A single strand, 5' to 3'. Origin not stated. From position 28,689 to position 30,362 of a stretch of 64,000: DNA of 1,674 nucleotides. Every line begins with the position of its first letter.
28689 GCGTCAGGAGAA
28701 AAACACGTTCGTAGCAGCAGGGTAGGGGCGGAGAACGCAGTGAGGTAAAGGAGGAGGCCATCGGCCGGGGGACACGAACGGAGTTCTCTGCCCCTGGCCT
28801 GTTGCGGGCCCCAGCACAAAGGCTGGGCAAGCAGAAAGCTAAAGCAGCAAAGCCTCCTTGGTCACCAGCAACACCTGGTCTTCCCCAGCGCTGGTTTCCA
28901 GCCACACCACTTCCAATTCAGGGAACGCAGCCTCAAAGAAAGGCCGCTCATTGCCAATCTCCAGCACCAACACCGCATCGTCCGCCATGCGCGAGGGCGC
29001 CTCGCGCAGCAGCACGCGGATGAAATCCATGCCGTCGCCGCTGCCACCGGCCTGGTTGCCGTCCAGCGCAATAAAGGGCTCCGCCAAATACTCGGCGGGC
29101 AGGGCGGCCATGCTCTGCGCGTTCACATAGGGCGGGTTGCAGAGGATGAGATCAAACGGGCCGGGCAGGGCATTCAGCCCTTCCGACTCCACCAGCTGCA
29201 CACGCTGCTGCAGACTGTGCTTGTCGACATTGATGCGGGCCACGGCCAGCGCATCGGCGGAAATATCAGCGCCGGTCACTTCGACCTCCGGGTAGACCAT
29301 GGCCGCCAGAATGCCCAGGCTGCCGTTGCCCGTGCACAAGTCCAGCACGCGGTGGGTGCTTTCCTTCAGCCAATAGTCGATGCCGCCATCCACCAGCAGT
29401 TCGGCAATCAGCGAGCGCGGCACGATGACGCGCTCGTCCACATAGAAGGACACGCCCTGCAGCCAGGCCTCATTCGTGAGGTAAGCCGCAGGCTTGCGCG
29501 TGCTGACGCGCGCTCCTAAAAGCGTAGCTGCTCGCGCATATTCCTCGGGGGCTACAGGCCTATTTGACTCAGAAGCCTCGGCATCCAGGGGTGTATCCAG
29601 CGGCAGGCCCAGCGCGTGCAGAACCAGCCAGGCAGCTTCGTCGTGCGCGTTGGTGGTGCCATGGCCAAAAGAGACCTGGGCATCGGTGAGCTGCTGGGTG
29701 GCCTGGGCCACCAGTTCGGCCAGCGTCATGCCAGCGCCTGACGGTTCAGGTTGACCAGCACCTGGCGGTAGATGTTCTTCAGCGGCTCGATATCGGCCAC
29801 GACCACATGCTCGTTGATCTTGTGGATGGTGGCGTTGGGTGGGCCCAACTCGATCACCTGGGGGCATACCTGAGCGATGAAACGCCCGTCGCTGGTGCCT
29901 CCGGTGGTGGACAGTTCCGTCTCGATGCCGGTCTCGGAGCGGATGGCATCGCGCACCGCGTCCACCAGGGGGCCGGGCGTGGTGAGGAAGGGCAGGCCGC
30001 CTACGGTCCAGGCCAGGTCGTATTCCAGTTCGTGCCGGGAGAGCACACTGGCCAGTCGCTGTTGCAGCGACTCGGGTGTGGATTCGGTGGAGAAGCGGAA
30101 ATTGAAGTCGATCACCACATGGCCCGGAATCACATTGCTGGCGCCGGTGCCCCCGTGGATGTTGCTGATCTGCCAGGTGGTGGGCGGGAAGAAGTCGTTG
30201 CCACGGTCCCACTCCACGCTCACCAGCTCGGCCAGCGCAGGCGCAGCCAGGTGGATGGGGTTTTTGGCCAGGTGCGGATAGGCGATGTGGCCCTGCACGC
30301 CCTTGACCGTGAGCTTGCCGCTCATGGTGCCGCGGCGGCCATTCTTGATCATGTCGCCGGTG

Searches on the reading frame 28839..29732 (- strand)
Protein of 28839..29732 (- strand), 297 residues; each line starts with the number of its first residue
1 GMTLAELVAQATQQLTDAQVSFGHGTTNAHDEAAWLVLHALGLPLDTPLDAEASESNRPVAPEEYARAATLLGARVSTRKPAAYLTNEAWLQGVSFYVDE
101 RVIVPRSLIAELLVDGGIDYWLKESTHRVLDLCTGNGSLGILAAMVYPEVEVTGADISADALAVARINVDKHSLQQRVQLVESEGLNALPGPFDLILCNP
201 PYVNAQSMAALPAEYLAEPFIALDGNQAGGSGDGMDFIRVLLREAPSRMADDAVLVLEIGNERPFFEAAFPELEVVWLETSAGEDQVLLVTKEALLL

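Call 42: search_solved_structures(query=window:28839-29732:-, show_alignments=2, max_evalue=1e-10)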
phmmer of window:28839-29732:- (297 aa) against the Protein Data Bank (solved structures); distinct sequences matched with E-value up to 1e-10: 6.
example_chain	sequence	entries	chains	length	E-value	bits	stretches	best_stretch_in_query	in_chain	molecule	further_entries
1sg9_A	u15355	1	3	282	2.7e-20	76.3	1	59-292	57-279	hemK protein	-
1nv8_A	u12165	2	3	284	2.8e-20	76.3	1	59-292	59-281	hemK protein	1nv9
1vq1_A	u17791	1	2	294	3.1e-20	76.1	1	59-292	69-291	N5-glutamine methyltransferase, HemK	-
2b3t_A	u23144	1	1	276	1e-13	54.7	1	73-260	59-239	Protein methyltransferase hemK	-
1t43_A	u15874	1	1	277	1e-13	54.7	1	73-260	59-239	Protein methyltransferase hemK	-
4dzr_A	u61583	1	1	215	1.9e-12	50.6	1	102-263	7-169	Protein-(Glutamine-N5) methyltransferase, release factor-specific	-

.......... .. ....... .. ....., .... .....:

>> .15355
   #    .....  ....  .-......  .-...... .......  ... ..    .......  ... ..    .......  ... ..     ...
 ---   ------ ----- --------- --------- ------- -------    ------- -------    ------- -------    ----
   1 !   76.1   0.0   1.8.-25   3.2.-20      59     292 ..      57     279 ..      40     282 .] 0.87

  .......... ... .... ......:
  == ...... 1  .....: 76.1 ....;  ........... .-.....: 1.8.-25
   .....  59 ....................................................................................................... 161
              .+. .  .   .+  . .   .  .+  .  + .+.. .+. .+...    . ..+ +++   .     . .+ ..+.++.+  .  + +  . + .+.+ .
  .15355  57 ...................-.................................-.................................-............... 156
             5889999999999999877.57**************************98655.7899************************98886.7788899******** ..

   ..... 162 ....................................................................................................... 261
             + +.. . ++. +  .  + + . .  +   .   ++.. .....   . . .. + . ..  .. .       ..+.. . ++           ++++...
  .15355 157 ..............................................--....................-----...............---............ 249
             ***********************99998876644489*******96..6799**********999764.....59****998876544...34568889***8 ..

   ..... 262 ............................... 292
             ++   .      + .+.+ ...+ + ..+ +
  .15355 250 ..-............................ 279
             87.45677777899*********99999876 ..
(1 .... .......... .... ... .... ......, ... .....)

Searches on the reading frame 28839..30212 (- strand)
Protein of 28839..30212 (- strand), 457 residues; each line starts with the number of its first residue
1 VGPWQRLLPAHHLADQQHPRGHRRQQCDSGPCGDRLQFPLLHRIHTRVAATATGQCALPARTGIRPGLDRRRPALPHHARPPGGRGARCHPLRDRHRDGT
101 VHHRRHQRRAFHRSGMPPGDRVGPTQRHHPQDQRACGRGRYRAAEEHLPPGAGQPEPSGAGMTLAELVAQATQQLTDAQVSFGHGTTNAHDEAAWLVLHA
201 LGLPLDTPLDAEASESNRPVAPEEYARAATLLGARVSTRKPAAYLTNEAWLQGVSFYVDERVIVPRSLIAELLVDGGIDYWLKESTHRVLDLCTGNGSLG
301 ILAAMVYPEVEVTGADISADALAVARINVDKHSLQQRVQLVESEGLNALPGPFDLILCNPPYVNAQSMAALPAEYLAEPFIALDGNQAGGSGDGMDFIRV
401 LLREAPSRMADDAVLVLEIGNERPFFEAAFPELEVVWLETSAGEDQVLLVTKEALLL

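Call 9: search_protein_families(library=ncbifam, proteins=[window:28839-30212:-])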
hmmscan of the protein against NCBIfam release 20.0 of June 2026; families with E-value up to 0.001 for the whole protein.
window:28839-30212:- (457 aa): 23 families
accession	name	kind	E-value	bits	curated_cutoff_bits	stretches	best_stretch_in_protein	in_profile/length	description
TIGR03533.1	L3_gln_methyl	equivalog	2.8e-90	302.5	229.7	1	163-452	3-284/284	50S ribosomal protein L3 N(5)-glutamine methyltransferase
TIGR00536.1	hemK_fam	subfamily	8.6e-48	162.8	115.5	1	162-447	1-271/286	HemK family protein methyltransferase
TIGR03534.1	RF_mod_PrmC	equivalog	1.2e-43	149.4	199.1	1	193-422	2-222/253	peptide chain release factor N(5)-glutamine methyltransferase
TIGR03704.1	PrmC_rel_meth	equivalog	1.3e-21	77.2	248.8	1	228-422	30-219/251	putative protein N(5)-glutamine methyltransferase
NF002421.0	PRK01544.1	equivalog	1.4e-15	57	567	1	284-421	137-271/524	bifunctional peptide chain release factor N(5)-glutamine methyltransferase PrmC/tRNA (guanosine(46)-N7)-methyltransferase TrmB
NF011529.0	PRK14968.1-3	equivalog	1.1e-10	41.3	162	1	279-372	28-118/198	putative methyltransferase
NF007023.0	PRK09489.1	equivalog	3.2e-08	33.1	295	1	286-365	197-274/342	16S rRNA (guanine(1207)-N(2))-methyltransferase RsmC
NF011530.0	PRK14968.1-4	equivalog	4.2e-07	29.5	243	1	272-385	28-128/202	putative methyltransferase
NF001244.0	PRK00216.1-5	equivalog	5.8e-07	29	216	1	283-345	46-109/236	bifunctional demethylmenaquinone methyltransferase/2-methoxy-6-polyprenyl-1,4-benzoquinol methylase UbiE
NF043040.1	corrin_prot_MT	hypoth_equivalog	7.4e-07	28.8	180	1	284-344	40-98/216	corrinoid protein-associated methyltransferase CpaM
TIGR00537.1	hemK_rel_arch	hypoth_equivalog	2.9e-06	27.1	87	1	286-413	20-134/179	HemK2/MTQ2 family protein methyltransferase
NF006138.0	PRK08287.1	equivalog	7.8e-06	25.8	210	1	285-348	31-93/189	decarboxylating cobalt-precorrin-6B (C(15))-methyltransferase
TIGR01934.1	MenG_MenH_UbiE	subfamily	8e-06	25.3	158.35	1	283-344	37-96/223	ubiquinone/menaquinone biosynthesis methyltransferase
NF001784.0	PRK00517.2-1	equivalog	4.1e-05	23.2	244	1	284-359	150-228/290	50S ribosomal protein L11 methyltransferase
NF047853.1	tRm6a37MtseTrmN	equivalog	4.5e-05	23.3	350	1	285-366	43-128/244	tRNA(1)(Val) (adenine(37)-N(6))-methyltransferase TrmN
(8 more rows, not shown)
